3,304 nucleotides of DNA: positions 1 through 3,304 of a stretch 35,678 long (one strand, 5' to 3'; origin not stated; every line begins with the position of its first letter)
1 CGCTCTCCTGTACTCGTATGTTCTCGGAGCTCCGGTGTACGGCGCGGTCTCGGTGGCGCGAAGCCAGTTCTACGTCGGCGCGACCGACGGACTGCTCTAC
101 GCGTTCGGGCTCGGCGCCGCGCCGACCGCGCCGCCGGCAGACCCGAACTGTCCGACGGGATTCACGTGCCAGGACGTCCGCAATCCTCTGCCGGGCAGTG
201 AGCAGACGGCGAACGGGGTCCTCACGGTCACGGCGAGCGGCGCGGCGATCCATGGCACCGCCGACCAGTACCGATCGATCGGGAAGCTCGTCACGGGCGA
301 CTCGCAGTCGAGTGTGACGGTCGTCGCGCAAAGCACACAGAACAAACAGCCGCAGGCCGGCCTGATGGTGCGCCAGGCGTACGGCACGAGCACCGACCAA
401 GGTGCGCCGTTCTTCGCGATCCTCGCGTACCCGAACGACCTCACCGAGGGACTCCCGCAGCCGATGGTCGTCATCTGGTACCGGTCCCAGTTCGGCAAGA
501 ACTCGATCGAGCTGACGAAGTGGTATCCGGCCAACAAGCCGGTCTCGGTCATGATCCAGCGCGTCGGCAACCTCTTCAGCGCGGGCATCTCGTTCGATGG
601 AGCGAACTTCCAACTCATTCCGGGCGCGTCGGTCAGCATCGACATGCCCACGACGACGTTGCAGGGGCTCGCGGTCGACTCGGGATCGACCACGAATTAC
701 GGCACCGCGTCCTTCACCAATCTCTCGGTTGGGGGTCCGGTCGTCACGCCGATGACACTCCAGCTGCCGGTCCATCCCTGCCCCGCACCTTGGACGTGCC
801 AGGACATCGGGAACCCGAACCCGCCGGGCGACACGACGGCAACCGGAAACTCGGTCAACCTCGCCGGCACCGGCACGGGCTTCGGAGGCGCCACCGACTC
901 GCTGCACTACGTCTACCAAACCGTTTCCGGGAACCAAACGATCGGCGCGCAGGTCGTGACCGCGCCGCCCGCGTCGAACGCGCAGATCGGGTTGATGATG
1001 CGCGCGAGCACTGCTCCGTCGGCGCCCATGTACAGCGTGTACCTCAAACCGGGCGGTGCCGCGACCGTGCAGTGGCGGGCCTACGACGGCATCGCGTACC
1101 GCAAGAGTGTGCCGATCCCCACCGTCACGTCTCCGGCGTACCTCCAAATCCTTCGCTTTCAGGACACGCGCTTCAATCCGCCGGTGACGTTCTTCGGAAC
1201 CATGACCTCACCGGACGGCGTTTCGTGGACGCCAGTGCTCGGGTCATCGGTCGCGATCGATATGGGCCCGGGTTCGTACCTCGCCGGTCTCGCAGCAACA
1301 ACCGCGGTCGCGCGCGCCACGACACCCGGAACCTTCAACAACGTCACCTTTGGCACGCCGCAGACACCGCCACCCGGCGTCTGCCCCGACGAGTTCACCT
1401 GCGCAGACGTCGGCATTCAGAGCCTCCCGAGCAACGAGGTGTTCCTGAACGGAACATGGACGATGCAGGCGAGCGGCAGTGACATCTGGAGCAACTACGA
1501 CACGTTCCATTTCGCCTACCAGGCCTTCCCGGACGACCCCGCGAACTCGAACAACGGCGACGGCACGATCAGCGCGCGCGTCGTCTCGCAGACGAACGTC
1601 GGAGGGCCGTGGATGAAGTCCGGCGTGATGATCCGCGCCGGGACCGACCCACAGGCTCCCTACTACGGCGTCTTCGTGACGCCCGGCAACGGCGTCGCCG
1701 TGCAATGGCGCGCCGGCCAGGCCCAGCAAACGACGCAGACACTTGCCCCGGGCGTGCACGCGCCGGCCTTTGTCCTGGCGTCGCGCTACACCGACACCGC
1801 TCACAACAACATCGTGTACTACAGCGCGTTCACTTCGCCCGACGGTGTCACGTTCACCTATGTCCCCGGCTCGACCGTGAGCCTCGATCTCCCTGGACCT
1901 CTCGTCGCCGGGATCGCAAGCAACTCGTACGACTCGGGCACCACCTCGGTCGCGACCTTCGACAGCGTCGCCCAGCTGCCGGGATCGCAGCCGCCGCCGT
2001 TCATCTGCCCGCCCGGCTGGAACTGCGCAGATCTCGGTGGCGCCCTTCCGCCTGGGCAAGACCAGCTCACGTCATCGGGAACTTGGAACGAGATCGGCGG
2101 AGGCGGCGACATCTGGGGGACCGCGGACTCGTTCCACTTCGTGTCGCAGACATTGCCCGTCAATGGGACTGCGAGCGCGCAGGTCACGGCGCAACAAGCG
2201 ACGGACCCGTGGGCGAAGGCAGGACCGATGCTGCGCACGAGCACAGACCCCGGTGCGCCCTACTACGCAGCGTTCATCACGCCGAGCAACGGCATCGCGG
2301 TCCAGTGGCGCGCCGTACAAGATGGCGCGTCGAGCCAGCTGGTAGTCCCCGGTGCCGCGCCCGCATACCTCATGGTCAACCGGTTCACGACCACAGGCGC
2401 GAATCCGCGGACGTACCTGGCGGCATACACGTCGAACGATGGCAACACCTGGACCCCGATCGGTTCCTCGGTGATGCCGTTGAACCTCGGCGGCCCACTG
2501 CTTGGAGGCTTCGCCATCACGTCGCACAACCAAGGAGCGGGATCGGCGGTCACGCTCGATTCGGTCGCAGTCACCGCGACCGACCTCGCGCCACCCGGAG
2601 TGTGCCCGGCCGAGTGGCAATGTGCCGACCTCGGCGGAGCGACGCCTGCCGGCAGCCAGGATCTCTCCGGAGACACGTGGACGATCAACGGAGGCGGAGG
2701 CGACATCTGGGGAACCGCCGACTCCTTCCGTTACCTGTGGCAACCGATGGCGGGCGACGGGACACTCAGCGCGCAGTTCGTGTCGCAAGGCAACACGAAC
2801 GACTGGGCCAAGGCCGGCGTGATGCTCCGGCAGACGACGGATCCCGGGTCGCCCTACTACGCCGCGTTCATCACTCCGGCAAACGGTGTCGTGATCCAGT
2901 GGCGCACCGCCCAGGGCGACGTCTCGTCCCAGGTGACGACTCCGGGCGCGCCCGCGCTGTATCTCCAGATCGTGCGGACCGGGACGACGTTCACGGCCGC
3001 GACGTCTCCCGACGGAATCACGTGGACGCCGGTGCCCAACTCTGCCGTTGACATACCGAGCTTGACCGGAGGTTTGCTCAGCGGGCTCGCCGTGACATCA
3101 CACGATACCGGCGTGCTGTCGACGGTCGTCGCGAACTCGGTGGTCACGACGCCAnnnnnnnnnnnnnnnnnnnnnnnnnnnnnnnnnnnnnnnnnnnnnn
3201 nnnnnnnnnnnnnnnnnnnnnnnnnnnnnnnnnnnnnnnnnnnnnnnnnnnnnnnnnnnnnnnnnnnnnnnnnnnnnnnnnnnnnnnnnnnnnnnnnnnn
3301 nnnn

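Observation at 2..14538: Synthase-type surface-glycan locus with a largely uncharacterised extracellular accessory set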

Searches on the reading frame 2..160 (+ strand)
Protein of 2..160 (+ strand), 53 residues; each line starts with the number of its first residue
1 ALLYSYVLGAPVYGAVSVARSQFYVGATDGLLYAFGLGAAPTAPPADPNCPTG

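Call 54: search_protein_families(library=pfam, proteins=[window:2-160:+], max_evalue=10)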
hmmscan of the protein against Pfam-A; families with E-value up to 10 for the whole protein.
window:2-160:+ (53 aa): 1 family
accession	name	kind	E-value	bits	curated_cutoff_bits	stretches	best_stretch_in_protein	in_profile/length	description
PF13570.13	Beta-prop_ACSF4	-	0.2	11.4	133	1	3-35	168-200/329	Beta-alanine-activating enzyme, beta-propeller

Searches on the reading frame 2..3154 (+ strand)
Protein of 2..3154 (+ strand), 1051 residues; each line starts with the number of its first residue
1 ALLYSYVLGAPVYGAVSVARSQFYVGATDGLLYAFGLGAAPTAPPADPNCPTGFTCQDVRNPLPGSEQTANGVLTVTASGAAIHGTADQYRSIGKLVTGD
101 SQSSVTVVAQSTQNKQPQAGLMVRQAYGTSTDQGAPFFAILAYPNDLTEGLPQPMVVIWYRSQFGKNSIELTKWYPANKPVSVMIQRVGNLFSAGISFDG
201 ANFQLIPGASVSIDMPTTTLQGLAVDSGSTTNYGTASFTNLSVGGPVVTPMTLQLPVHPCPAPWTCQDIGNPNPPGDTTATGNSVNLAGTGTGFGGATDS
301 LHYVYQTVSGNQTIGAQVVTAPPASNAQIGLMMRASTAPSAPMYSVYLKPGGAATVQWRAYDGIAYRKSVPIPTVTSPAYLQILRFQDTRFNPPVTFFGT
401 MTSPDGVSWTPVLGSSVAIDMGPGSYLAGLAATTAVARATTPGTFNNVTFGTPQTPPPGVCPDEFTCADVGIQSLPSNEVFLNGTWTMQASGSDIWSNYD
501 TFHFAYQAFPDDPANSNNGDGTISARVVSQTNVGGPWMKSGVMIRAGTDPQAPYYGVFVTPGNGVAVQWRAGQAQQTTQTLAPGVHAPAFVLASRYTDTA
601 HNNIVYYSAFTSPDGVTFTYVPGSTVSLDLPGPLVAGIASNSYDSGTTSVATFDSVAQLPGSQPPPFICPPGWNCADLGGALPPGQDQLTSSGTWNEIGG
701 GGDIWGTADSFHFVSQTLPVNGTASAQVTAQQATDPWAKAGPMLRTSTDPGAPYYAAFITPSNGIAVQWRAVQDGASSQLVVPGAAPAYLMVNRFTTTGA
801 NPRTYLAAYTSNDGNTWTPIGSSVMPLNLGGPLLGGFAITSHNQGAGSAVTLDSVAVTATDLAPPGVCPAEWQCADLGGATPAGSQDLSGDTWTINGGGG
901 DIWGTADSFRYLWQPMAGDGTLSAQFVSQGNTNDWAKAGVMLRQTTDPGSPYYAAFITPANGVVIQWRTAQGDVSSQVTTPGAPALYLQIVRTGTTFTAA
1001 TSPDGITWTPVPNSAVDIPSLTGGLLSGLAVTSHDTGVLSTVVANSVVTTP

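Call 4: search_protein_families(library=pfam, proteins=[window:2-3154:+], max_evalue=0.01)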
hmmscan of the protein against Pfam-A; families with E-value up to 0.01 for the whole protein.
window:2-3154:+ (1051 aa): 1 family
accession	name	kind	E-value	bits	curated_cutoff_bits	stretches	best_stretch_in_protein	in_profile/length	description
PF07081.18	DUF1349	-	6.6e-06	26.3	32.4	0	893-1010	27-141/179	Protein of unknown function (DUF1349)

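Call 5: search_protein_families(library=ncbifam, proteins=[window:2-3154:+], max_evalue=0.01)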
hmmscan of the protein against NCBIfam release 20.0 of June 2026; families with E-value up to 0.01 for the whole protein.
window:2-3154:+ (1051 aa): 0 families

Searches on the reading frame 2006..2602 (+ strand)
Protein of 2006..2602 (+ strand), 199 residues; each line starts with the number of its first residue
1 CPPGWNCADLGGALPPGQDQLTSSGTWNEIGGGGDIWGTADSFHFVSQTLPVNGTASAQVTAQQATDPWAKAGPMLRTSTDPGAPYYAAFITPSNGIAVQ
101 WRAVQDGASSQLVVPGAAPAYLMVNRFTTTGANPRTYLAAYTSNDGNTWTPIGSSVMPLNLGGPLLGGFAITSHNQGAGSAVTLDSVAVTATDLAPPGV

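Call 22: search_solved_structures(query=A1, max_evalue=1, show_alignments=2)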
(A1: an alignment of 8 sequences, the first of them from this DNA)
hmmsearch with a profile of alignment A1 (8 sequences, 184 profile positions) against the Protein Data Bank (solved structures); distinct sequences matched with E-value up to 1: 1.
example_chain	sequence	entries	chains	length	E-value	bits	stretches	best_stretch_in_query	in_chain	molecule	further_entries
8jw0_a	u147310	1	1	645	0.95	12.3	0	118-155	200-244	Photosystem I PsaA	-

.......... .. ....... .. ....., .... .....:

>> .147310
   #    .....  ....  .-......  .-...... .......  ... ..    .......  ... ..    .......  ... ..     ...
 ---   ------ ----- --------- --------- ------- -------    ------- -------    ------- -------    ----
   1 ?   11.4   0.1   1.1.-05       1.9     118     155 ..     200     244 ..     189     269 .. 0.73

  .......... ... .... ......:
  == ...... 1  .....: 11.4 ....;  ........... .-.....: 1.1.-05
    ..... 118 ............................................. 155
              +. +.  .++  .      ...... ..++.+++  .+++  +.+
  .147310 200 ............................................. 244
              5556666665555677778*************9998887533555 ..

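Call 24: find_homologous_proteins(query=A1, max_evalue=0.00001)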
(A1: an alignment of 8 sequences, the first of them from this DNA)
Query A1 (8 sequences) (191 aa, profile of the alignment): 150 proteins with E <= 0.00001 among 8000 candidates; the best 120 are listed.
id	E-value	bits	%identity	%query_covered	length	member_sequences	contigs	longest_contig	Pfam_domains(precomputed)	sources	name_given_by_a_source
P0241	9.5e-118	408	54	98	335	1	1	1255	-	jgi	jgi:hypothetical protein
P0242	2.3e-116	404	55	99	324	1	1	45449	-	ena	-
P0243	3.1e-113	394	53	99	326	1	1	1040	-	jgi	-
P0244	7.2e-113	393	49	99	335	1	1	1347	PF17851.9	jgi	jgi:hypothetical protein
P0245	1.7e-112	391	47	99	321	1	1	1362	-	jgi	jgi:hypothetical protein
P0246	8.7e-112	389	50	97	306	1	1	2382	-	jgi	jgi:hypothetical protein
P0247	3.5e-111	387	51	98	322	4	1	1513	-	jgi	jgi:hypothetical protein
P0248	5.0e-111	387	54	99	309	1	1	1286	-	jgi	jgi:hypothetical protein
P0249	3.2e-110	384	47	97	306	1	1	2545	-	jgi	-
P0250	1.2e-109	382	47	97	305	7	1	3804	-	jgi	jgi:hypothetical protein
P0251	1.7e-109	381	46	97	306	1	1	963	-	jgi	jgi:hypothetical protein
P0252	2.0e-109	381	52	98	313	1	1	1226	PF07081.19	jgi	jgi:hypothetical protein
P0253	4.6e-109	380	52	99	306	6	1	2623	-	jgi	jgi:hypothetical protein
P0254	2.3e-108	378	52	99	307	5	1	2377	-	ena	-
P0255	4.6e-108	377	51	99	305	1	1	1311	-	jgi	jgi:hypothetical protein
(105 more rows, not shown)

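Call 63: predict_structure(alignment_id=A4)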
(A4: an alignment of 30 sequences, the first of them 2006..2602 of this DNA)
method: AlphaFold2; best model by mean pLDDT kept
length: 199 residues; sequences in the alignment: 30
mean_pLDDT: 93.3   pTM: 0.90
mean pLDDT of the five models: 93.3, 92.9, 84.4, 82.9, 82.4
residues with pLDDT >= 90: 169; 70-90: 28; 50-70: 1; < 50: 1
segments of 3 or more residues with pLDDT < 50: none
pLDDT, mean of each block of 10 residues (from residue 1): 91 91 86 89 96 95 96 97 97 98 96 98 95 94 96 96 95 93 94 72
secondary structure, 60 per line:
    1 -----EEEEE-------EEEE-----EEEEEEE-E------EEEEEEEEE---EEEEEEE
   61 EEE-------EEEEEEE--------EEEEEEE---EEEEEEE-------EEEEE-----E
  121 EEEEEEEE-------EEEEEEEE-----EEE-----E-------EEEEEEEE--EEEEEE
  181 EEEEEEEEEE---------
elements in order: E6-10 E18-21 E27-33 E42-50 E54-63 E71-77 E86-92 E96-102 E110-114 E120-128 E136-143 E149-151 E165-172 E175-190

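Call 66: fold_search(model_id=the predicted structure, library=pdb)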
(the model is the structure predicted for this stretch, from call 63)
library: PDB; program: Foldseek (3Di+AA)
matches with E <= 10: 956; with E <= 0.001: 29
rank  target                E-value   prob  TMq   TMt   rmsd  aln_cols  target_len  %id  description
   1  3o12                  5.9e-07  1.00  0.66  0.70   4.0       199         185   20  The crystal structure of a functionally unknown protein from Saccharomyces cerevisiae. (released 2010-09-15)
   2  3mep_A                1.2e-06  1.00  0.64  0.70   4.3       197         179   11  Crystal Structure of ECA2234 protein from Erwinia carotovora, Northeast Structural Genomics Consortium Target EwR44 (released 2010-04-14)
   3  3mep_C                4.6e-06  1.00  0.63  0.69   4.2       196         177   11  Crystal Structure of ECA2234 protein from Erwinia carotovora, Northeast Structural Genomics Consortium Target EwR44 (released 2010-04-14)
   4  3mep_B                5.1e-06  1.00  0.64  0.70   4.3       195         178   11  Crystal Structure of ECA2234 protein from Erwinia carotovora, Northeast Structural Genomics Consortium Target EwR44 (released 2010-04-14)
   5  2pel_A                3.9e-05  1.00  0.42  0.37  11.6       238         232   11  PEANUT LECTIN (released 1996-12-07)
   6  4u2a                  2.4e-04  1.00  0.47  0.42   9.4       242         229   10  Structure of a lectin from the seeds of Vatairea macrocarpa complexed with GalNAc (released 2014-12-31)
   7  6d2c_A                3.0e-04  1.00  0.46  0.38   7.2       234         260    9  Structure of Ulvan lyase from Nonlaben Ulvanivorans- NLR48 (released 2018-06-06)
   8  3zvx_B                3.5e-04  1.00  0.43  0.37  11.6       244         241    9  STRUCTURE OF THE LECTIN FROM PLATYPODIUM ELEGANS IN COMPLEX WITH A TRIMANNOSIDE (released 2012-01-11)
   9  6kcv_A                3.7e-04  1.00  0.45  0.39   8.6       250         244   12  Structure of alginate lyase Aly36B mutant K143A/Y185A in complex with alginate tetrasaccharide (released 2020-06-24)
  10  4wzf_A                3.9e-04  1.00  0.50  0.43   8.5       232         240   12  Crystal structural basis for Rv0315, an immunostimulatory antigen and pseudo beta-1, 3-glucanase of Mycobacterium tube (released 2015-12-09)
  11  3uk9_E                4.6e-04  1.00  0.45  0.38   9.5       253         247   11  Galactose-specific lectin from Dolichos lablab (released 2012-11-14)
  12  4b1m_C                4.8e-04  1.00  0.49  0.59   5.6       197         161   15  CARBOHYDRATE BINDING MODULE CBM66 FROM BACILLUS SUBTILIS (released 2012-12-12)
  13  2gme_A                4.8e-04  1.00  0.40  0.36  11.7       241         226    9  Metal-free (apo) P. angolensis seed lectin (released 2006-07-25)
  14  2gnb_B                5.1e-04  1.00  0.42  0.38  10.7       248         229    9  EDTA-treated (2 weeks) P. angolensis lectin (released 2006-07-25)
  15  2exk_A                5.6e-04  1.00  0.49  0.22   5.7       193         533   14  Structure of the family43 beta-Xylosidase E187G from geobacillus stearothermophilus in complex with xylobiose (released 2006-04-04)
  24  2gnb_A                8.0e-04  1.00  0.46  0.40   9.2       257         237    8  EDTA-treated (2 weeks) P. angolensis lectin (released 2006-07-25)
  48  2gmp_B                1.4e-03  0.98  0.38  0.34  11.5       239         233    9  Metal-free (apo) P. angolensis seed lectin in complex with GlcNAC-beta(1-2)Man (released 2006-07-25)
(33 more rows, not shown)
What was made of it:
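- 2..3157 (+): g1: C-terminal 1051 aa of a secreted protein. It holds the end of a PQQ-type beta-propeller followed by five ConA-like (DUF1349-fold) modules, at nt 149-778, 779-1381, 1382-2005, 2006-2602 and 2603-3154. The first ~423 aa are cut off by the contig start. The AF2 model of module 4 has pLDDT 93, and its best Foldseek hit is 3o12 (DUF1349) with TM 0.66-0.70 (calls 63, 66).
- On DUF1349 / ConA-like lectin-glucanase fold: Foldseek finds 3o12 (5.9e-7, TM 0.66-0.70) and 3mep, then legume lectins, CBM66 and the GH43 C-terminal domain (calls 63, 66).
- It has the ConA-like fold (call 66).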
